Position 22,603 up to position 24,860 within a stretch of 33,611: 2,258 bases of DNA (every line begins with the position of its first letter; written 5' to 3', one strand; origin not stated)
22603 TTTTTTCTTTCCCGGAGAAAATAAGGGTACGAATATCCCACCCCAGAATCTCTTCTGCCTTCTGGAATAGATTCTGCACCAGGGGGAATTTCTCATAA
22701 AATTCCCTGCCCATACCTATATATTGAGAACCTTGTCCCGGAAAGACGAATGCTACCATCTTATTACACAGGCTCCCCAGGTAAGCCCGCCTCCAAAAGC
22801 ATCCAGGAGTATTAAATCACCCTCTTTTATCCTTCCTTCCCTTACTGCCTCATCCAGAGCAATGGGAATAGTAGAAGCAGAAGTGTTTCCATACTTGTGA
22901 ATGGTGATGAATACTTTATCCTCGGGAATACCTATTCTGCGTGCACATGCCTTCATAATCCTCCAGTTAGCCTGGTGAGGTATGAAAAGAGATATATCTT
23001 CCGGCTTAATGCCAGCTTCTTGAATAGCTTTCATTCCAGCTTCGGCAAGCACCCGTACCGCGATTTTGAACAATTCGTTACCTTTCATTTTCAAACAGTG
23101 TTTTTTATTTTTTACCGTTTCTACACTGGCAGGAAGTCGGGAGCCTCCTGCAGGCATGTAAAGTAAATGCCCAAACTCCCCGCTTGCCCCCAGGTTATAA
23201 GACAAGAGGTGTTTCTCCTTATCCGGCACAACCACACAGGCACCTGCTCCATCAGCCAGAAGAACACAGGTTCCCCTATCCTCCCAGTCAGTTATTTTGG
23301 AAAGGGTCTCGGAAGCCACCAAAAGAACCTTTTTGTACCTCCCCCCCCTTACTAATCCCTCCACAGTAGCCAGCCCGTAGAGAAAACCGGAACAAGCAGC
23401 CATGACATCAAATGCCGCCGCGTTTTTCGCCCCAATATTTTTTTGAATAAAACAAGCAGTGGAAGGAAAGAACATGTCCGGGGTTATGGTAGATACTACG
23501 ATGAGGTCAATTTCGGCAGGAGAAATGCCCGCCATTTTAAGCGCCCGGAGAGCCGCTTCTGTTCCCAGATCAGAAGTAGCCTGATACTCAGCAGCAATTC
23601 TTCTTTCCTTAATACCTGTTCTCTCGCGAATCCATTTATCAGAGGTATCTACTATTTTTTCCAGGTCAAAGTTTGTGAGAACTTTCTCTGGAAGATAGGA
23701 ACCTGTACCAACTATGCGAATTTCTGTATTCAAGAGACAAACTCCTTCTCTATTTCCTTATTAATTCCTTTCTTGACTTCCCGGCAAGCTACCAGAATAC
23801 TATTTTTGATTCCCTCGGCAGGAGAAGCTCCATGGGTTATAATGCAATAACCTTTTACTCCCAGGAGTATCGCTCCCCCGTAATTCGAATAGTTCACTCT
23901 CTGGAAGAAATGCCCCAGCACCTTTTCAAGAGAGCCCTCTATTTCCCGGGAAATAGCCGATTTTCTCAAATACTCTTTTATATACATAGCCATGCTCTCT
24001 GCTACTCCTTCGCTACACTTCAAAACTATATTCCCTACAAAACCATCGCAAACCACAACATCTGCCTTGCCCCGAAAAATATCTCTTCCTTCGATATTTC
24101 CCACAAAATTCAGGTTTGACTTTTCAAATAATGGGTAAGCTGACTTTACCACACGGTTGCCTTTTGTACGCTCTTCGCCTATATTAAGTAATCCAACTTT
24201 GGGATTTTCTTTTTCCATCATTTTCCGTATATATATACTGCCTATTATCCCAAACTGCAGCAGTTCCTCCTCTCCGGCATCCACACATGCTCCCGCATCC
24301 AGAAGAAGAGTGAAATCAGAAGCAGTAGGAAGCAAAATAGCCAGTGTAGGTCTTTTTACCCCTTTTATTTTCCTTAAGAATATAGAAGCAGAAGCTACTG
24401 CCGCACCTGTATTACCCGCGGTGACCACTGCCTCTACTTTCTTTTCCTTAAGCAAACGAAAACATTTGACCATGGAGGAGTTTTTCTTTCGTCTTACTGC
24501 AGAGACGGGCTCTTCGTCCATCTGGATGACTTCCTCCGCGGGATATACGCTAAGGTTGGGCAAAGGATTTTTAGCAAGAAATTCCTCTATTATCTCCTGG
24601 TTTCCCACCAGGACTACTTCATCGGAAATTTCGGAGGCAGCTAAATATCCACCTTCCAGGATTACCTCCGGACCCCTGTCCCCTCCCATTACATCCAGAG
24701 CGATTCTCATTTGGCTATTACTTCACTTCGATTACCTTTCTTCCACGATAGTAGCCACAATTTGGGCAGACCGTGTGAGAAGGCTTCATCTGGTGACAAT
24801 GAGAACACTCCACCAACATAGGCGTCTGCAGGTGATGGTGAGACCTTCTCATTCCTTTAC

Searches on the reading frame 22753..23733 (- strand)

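Call 56: search_protein_families(library=pfam, proteins=[window:22753-23733:-], max_evalue=0.01)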
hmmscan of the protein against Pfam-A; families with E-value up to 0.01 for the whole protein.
window:22753-23733:- (326 aa): 5 families
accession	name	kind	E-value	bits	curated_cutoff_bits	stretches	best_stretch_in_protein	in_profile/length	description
PF08541.16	ACP_syn_III_C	-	7.5e-40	135.4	26.6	1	238-326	2-90/90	3-Oxoacyl-[acyl-carrier-protein (ACP)] synthase III C terminal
PF08545.16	ACP_syn_III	-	3.9e-28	97.6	24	1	108-185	1-80/80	3-Oxoacyl-[acyl-carrier-protein (ACP)] synthase III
PF00108.29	Thiolase_N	-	3e-08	33.8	26.4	1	38-148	8-119/260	Thiolase, N-terminal domain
PF22691.2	Thiolase_C_1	-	3.2e-05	24.1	28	0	43-80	6-43/144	Thiolase C-terminal domain-like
PF00195.25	Chal_sti_synt_N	-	0.0062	16.4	27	0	44-143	90-190/225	Chalcone and stilbene synthases, N-terminal domain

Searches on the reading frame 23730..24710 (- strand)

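Call 56: search_protein_families(library=pfam, proteins=[window:23730-24710:-], max_evalue=0.01)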
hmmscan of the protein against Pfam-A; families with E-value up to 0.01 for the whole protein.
window:23730-24710:- (326 aa): 2 families
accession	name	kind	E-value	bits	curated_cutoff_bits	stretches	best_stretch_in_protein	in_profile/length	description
PF02504.20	FA_synthesis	-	1.8e-97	326.8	29.1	1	1-317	1-322/324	Fatty acid synthesis protein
PF12953.12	DUF3842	-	0.0092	16.8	28.5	0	153-245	9-101/130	Domain of unknown function (DUF3842)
